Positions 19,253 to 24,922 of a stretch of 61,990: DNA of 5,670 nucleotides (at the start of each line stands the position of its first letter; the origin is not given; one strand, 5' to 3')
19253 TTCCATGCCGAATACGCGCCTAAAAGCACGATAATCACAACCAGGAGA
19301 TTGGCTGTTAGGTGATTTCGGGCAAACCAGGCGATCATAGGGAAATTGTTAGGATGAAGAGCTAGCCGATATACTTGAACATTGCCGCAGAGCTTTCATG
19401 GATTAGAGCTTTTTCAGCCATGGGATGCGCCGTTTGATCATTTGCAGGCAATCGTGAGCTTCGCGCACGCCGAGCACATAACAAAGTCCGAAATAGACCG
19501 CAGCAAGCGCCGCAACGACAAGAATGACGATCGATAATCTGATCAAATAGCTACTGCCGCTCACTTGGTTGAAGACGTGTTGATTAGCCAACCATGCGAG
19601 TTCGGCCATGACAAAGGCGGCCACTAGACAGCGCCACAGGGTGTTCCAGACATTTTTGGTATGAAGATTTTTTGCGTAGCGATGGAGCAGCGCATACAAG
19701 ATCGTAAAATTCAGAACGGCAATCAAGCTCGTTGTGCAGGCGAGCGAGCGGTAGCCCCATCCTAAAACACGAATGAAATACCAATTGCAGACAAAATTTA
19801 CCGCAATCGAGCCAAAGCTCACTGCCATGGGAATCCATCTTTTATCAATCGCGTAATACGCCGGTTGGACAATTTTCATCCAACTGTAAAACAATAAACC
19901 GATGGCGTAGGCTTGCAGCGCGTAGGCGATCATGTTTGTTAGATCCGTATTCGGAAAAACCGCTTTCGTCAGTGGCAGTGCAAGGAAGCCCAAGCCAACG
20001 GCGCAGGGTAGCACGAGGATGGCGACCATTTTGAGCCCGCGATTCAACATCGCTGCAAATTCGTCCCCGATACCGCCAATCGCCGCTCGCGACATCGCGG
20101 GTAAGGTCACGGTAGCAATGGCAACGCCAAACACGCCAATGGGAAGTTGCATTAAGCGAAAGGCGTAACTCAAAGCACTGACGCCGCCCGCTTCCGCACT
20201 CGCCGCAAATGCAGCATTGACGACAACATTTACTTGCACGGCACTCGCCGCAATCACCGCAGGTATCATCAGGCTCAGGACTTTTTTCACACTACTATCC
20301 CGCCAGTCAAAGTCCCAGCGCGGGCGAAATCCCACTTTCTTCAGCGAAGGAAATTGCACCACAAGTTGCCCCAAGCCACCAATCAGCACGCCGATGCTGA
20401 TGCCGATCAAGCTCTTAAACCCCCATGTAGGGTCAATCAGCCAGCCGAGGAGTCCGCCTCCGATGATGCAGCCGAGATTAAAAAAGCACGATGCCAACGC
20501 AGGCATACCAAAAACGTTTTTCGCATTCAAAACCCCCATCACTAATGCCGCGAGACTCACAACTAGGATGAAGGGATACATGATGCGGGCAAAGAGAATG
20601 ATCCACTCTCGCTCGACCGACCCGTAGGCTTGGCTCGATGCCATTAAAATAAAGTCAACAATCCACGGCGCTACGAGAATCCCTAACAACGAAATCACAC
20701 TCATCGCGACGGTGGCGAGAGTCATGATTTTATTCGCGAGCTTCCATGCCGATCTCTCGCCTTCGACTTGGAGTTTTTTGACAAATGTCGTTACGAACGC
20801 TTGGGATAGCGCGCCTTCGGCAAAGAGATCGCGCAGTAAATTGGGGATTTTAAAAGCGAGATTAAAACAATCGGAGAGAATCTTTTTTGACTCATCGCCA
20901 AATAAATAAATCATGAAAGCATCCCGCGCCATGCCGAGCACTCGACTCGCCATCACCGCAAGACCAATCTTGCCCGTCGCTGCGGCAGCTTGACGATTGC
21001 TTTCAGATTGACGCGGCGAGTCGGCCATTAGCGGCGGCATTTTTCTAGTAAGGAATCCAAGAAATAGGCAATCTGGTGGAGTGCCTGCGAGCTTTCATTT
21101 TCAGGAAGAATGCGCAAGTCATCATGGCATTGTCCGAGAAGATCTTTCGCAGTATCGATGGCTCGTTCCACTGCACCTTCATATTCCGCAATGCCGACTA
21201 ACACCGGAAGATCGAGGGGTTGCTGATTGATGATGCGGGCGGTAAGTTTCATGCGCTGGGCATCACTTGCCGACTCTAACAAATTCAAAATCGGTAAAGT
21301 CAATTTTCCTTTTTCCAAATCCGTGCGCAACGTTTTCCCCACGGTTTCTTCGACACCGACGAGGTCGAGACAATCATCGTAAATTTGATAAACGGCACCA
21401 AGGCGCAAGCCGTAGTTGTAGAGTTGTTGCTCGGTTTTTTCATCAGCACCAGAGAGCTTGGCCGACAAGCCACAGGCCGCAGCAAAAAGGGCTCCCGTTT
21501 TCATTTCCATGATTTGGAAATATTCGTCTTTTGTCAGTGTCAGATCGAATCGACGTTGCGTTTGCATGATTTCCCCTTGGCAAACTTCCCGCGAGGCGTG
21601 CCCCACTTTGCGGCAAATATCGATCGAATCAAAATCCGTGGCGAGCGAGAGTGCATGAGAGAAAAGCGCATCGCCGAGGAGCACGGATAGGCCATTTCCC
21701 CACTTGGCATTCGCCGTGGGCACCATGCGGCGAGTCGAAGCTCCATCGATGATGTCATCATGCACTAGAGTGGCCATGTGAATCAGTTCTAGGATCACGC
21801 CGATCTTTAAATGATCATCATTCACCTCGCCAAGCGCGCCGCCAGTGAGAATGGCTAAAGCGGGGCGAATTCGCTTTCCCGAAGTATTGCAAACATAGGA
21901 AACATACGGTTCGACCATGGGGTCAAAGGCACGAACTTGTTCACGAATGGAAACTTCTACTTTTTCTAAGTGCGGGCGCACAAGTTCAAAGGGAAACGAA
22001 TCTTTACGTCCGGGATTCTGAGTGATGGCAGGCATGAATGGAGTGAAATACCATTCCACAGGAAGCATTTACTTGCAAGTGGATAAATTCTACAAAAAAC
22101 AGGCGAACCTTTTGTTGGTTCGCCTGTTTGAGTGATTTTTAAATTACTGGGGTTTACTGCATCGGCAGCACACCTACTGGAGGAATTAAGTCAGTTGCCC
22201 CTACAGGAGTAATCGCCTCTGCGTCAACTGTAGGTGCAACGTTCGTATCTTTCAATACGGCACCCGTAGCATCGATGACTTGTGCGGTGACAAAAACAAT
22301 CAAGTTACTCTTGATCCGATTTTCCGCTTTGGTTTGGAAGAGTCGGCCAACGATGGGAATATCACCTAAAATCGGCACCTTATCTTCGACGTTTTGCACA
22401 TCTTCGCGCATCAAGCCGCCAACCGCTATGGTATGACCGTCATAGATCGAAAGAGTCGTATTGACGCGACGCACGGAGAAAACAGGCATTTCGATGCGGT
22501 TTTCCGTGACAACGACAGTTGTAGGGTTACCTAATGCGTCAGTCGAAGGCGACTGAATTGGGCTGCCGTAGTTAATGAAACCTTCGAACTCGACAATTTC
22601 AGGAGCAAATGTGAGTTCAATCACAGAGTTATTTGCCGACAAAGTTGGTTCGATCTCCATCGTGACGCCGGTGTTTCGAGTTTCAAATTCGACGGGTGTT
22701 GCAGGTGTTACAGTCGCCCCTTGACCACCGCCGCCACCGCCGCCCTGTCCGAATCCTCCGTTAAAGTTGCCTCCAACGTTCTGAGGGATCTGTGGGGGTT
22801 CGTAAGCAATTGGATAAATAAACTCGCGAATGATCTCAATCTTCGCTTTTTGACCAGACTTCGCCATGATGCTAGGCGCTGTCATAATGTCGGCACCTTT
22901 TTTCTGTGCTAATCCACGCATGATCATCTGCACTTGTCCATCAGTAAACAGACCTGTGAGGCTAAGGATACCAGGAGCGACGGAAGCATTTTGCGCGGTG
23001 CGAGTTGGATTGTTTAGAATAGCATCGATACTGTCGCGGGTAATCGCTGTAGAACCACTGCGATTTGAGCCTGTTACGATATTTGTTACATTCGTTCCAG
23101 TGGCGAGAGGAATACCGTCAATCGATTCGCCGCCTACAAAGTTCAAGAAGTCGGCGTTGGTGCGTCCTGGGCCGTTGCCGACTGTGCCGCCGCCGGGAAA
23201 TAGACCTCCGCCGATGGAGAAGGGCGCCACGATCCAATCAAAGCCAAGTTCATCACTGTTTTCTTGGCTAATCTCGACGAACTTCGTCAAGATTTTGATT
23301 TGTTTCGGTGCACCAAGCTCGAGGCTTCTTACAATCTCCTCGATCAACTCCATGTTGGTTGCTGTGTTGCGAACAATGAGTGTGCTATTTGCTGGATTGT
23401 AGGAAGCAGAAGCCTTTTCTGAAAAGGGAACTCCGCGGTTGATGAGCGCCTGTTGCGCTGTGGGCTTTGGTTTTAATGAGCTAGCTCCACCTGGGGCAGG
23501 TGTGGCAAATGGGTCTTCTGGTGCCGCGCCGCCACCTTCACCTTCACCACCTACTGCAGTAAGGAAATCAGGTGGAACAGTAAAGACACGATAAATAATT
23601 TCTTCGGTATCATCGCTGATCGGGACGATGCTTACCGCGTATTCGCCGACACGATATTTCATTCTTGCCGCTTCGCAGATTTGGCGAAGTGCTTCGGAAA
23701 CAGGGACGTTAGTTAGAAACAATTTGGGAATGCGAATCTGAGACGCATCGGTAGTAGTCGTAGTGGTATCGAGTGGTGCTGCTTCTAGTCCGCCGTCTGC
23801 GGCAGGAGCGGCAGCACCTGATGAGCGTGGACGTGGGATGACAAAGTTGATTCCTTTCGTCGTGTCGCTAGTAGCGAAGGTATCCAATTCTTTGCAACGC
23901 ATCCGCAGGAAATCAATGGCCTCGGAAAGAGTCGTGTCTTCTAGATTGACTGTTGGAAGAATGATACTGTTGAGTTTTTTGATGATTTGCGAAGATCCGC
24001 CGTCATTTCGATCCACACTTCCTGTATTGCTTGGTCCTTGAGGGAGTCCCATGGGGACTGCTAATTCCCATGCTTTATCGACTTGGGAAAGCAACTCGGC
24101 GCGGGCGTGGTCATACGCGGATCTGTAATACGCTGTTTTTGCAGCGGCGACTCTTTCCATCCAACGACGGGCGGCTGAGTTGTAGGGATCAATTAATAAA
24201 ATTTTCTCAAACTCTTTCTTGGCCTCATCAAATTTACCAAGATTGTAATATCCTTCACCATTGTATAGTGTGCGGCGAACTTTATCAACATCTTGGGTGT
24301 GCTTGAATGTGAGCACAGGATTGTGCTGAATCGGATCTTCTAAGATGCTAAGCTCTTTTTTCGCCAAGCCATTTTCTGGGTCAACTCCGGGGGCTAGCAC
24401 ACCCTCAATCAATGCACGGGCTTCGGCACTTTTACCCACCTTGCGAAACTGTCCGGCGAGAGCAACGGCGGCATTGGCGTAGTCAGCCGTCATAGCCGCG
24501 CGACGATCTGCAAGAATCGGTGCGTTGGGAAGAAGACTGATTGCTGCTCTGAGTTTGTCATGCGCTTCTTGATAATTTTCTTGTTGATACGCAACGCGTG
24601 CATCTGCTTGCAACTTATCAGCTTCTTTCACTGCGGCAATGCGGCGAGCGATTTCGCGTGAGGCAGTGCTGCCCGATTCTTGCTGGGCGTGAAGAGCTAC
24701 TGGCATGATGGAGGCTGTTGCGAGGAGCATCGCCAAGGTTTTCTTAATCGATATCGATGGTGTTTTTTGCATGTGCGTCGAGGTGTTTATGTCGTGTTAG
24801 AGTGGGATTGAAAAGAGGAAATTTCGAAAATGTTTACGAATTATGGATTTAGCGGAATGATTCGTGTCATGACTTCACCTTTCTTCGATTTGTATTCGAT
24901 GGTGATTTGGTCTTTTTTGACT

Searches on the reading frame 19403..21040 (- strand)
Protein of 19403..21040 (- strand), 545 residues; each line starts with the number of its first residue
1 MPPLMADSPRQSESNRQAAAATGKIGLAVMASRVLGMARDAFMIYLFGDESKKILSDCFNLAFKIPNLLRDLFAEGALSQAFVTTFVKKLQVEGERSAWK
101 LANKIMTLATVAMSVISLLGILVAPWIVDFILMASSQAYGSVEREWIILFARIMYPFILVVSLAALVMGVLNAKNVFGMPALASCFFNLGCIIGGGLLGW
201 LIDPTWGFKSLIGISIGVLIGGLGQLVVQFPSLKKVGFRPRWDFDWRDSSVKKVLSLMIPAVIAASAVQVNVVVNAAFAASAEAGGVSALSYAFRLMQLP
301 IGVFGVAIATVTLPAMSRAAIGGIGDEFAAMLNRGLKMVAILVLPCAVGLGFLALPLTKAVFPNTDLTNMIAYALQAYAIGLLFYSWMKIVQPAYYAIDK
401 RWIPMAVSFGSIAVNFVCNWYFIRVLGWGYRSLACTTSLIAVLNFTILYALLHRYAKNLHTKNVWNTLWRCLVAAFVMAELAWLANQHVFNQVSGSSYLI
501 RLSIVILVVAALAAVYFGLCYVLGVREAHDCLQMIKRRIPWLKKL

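Call 91: search_protein_families(library=pfam, proteins=[window:19403-21040:-], max_evalue=0.001)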
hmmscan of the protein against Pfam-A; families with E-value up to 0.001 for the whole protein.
window:19403-21040:- (545 aa): 1 family
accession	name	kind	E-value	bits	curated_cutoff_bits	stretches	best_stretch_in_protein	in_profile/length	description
PF03023.19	MurJ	-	2.1e-101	340.2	27.4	1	53-500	8-447/451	Lipid II flippase MurJ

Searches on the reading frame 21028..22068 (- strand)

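Call 91: search_protein_families(library=pfam, proteins=[window:21028-22068:-], max_evalue=0.001)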
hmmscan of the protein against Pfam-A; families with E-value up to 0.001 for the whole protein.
window:21028-22068:- (346 aa): 1 family
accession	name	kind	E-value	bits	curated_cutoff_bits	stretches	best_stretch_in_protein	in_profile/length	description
PF00348.22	polyprenyl_synt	-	4e-66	223.2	27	1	52-279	4-234/251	Polyprenyl synthetase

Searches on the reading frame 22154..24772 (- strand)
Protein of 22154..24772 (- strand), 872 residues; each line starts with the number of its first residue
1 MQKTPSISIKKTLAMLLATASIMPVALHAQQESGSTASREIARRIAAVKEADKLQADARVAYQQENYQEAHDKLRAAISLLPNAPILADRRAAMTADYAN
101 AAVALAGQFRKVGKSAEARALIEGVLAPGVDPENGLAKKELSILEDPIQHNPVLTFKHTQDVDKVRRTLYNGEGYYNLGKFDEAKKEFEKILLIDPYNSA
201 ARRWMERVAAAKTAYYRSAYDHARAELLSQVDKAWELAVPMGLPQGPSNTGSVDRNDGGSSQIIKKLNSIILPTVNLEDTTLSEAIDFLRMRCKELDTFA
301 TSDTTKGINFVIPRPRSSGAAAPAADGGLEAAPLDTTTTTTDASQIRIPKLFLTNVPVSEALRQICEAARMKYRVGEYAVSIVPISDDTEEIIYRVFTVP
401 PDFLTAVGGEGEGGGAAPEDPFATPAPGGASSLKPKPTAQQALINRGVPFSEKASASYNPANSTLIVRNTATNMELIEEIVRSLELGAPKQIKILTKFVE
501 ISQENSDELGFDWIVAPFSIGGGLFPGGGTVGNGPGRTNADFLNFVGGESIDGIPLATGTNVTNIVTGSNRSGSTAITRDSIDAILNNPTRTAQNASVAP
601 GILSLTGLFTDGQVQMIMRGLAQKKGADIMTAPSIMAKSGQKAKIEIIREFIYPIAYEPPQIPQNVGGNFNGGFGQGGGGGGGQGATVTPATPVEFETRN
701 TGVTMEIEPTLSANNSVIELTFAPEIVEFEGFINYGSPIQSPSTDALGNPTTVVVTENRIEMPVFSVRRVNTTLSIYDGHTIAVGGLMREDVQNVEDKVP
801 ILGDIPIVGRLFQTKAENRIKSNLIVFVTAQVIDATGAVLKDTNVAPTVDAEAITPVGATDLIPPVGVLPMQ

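Call 91: search_protein_families(library=pfam, proteins=[window:22154-24772:-], max_evalue=0.001)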
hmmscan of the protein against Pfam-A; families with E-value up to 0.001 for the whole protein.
window:22154-24772:- (872 aa): 4 families
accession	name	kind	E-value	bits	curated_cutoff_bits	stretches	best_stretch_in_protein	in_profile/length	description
PF00263.26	Secretin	-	1.3e-30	106.6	27.5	1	621-834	2-169/169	Bacterial type II and III secretion system protein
PF07719.23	TPR_2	-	5.2e-08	32.9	27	1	172-198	8-34/34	Tetratricopeptide repeat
PF13428.12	TPR_14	-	0.00037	21.4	23.5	0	174-203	10-39/44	Tetratricopeptide repeat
PF00515.34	TPR_1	-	0.00085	19.5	27.8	0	175-198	11-34/34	Tetratricopeptide repeat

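Call 92: search_protein_families(library=ncbifam, proteins=[window:22154-24772:-], max_evalue=0.01)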
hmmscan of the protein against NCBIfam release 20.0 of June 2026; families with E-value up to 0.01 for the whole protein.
window:22154-24772:- (872 aa): 10 families
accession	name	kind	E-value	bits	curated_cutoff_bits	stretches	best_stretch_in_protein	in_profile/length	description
NF042912.1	Amuc_1098_fam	equivalog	0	1069.2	750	1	16-840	1-803/805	Amuc_1098 family type IV pilus outer membrane protein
TIGR02517.1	type_II_gspD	equivalog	1.1e-33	116.6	351.35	1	448-836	295-593/600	type II secretion system secretin GspD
TIGR02515.1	IV_pilus_PilQ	subfamily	8.9e-28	97.4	284.35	2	761-833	355-427/428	type IV pilus secretin PilQ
TIGR02519.1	pilus_MshL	equivalog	1.1e-27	96.8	250.2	1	458-833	3-290/290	pilus (MSHA type) biogenesis protein MshL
NF010083.0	PRK13568.1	equivalog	2.5e-19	69.3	554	2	764-835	348-419/419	DNA uptake porin HofQ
TIGR02516.1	type_III_yscC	equivalog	6.5e-18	64.5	238.45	2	754-834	382-462/463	type III secretion system outer membrane ring subunit SctC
NF007851.2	PRK10560.1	exception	1.5e-13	50.3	598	1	767-834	343-410/412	DNA uptake porin HofQ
NF011873.0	PRK15346.1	equivalog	6.2e-12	44.9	524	2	770-827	431-487/499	EscC/YscC/HrcC family type III secretion system outer membrane ring protein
NF047507.1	TPR_BatC_Lepto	exception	0.0025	17.3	175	0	160-208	92-139/214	TPR repeat-containing protein BatC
NF040658.1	Myxo_OME_TraC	equivalog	0.0081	14.9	500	0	48-140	72-165/602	outer membrane exchange accessory lipoprotein TraC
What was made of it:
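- A complete Amuc_1098-1102 secretin/pilus-like locus lies between the two pairs at 22154..29533 (calls 91, 92).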
